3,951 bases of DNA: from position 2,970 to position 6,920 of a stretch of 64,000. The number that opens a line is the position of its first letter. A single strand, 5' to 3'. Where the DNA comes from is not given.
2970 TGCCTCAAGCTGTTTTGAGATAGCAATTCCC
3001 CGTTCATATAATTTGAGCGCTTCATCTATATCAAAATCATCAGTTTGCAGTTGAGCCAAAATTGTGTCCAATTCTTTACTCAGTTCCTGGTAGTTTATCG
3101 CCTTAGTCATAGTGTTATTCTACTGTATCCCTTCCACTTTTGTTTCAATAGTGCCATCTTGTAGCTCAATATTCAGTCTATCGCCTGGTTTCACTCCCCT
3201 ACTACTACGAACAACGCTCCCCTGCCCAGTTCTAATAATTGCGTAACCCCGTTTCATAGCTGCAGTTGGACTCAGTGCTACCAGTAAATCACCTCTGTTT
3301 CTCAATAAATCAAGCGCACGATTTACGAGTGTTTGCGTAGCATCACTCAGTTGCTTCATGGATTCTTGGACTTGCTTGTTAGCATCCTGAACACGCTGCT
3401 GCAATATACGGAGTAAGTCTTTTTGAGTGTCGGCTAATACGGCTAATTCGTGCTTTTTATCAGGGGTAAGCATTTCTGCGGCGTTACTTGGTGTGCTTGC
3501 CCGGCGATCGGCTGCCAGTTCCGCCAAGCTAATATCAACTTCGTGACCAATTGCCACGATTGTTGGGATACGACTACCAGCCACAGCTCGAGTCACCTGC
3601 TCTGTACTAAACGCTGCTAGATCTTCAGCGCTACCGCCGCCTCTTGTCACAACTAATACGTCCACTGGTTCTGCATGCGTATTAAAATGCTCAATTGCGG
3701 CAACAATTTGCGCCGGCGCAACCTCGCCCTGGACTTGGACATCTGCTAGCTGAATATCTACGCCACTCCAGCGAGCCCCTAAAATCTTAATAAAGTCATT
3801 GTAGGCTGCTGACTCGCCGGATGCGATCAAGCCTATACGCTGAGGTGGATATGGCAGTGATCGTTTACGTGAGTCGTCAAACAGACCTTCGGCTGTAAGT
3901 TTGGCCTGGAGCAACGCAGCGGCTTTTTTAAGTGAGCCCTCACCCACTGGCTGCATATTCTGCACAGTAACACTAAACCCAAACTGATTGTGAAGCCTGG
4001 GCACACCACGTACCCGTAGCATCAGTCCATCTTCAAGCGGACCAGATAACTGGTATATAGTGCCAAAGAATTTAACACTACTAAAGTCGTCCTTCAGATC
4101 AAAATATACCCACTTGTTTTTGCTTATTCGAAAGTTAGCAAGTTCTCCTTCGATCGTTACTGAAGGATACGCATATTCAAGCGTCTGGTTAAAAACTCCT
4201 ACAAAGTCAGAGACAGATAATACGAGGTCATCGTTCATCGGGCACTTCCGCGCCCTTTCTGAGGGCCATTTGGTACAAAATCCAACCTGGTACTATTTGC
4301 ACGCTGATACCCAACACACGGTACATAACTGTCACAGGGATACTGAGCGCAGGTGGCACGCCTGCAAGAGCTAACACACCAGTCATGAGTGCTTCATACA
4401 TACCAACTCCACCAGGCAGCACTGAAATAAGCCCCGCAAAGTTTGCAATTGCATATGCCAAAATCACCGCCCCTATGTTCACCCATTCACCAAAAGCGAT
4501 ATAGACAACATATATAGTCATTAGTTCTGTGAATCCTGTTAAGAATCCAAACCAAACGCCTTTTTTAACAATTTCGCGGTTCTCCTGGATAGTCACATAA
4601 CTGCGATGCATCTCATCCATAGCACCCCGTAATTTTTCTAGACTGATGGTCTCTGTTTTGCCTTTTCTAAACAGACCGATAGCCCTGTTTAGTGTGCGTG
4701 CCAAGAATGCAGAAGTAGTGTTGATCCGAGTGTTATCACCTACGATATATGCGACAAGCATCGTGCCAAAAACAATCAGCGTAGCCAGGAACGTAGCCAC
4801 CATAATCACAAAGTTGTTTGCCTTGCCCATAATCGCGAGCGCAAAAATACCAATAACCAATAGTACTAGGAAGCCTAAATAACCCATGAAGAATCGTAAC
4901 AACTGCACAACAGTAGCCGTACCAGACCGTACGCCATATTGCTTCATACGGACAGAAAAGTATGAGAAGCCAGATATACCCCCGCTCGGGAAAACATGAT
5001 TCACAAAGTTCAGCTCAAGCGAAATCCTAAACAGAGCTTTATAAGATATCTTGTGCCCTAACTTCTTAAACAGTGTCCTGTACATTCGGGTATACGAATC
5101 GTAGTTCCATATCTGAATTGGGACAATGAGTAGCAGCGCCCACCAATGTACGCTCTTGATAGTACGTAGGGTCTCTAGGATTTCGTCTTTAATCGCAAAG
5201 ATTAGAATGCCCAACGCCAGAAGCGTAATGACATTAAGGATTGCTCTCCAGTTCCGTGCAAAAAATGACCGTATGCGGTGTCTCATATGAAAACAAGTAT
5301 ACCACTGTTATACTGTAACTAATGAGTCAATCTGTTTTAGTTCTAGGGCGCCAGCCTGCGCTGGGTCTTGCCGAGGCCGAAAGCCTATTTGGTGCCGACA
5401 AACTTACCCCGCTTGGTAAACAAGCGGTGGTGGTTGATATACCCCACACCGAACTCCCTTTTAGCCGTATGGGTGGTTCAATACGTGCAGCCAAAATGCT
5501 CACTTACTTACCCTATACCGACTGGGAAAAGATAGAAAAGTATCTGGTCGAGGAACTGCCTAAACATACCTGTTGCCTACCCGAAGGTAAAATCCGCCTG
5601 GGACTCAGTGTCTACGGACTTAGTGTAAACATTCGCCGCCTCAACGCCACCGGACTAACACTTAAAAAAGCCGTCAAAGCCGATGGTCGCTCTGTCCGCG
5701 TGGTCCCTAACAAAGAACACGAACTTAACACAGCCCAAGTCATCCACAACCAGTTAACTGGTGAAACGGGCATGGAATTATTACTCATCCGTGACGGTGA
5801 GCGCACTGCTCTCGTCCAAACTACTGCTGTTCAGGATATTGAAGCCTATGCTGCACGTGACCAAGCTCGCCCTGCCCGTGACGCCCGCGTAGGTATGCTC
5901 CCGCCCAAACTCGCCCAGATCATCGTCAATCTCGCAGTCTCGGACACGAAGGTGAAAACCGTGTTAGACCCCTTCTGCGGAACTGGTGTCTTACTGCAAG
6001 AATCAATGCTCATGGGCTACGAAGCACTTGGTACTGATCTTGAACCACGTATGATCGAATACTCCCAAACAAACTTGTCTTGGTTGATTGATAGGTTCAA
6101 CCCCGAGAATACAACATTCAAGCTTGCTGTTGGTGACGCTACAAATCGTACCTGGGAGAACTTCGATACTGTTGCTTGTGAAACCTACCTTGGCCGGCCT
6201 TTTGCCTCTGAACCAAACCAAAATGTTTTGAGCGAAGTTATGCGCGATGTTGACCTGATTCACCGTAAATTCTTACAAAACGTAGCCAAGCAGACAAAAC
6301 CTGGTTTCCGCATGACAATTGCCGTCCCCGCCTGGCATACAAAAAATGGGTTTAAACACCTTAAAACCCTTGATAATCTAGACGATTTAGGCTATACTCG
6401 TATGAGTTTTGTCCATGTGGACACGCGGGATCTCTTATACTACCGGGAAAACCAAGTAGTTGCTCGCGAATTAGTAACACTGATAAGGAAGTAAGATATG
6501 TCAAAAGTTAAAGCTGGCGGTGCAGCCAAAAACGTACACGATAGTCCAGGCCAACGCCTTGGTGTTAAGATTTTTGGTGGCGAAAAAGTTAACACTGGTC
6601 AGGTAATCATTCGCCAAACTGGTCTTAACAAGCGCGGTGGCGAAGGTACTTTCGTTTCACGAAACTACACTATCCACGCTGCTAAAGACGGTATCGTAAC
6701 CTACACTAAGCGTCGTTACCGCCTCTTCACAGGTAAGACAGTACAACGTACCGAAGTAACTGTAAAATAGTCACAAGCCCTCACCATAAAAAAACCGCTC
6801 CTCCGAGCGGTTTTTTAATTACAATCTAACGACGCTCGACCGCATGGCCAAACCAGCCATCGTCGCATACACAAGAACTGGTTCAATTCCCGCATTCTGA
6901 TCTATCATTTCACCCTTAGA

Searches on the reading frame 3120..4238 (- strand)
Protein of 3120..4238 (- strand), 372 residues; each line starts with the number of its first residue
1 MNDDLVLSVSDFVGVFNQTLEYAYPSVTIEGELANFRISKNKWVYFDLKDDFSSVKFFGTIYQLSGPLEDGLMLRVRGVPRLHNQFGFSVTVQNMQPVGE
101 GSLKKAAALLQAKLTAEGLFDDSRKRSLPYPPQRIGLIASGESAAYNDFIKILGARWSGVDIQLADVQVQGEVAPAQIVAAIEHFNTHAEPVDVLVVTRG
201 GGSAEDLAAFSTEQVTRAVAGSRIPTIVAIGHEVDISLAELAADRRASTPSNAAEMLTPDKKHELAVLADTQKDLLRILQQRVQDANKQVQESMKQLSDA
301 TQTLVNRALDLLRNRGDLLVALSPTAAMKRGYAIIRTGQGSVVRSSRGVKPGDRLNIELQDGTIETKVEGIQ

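Call 81: search_protein_families(library=pfam, proteins=[window:3120-4238:-], max_evalue=0.00001)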
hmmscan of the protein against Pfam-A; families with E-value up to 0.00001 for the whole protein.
window:3120-4238:- (372 aa): 2 families
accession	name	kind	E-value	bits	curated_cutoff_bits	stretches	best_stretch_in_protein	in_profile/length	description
PF02601.20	Exonuc_VII_L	-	3.1e-73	247.4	35.9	2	119-307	1-188/315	Exonuclease VII, large subunit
PF13742.12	tRNA_anti_2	-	2.4e-10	41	27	1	7-96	1-95/95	OB-fold nucleic acid binding domain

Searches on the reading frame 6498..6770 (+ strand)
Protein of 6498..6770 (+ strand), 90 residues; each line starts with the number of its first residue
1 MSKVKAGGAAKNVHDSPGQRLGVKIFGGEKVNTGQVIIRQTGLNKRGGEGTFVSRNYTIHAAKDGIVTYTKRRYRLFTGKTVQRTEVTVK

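Call 78: list_cluster_members(proteins=[window:6498-6770:+, window:5322-6494:+, window:4228-5286:-, window:9116-10198:-, window:10234-10722:-, window:10782-11138:-, window:6819-7439:-, window:20629-23223:-, window:27848-29959:-])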
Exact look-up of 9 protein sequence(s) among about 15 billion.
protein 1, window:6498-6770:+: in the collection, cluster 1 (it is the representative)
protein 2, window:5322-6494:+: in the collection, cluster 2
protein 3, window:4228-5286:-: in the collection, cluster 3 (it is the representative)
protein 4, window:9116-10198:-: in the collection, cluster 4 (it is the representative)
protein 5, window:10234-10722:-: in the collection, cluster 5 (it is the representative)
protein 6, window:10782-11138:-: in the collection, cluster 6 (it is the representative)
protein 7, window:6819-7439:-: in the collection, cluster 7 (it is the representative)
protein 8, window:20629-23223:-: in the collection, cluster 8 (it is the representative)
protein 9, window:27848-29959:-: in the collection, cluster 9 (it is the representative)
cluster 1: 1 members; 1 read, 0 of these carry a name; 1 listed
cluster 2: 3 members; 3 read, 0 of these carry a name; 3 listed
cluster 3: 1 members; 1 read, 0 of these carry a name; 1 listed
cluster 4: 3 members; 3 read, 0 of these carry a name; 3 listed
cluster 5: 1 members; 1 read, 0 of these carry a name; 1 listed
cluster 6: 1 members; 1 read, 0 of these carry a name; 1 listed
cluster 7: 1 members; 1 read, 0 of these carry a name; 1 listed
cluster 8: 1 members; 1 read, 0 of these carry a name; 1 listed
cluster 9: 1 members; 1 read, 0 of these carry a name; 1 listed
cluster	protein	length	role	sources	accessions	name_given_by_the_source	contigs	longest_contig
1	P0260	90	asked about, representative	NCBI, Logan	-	-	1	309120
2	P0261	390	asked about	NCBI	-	-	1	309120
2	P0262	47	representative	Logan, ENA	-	-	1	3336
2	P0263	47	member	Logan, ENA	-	-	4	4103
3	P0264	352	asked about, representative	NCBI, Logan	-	-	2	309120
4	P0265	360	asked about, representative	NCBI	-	-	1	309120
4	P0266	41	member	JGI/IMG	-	-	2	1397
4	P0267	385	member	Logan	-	-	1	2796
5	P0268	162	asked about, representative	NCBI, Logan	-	-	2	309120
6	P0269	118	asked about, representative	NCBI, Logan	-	-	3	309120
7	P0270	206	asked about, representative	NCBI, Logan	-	-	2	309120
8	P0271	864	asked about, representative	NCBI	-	-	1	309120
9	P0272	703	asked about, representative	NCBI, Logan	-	-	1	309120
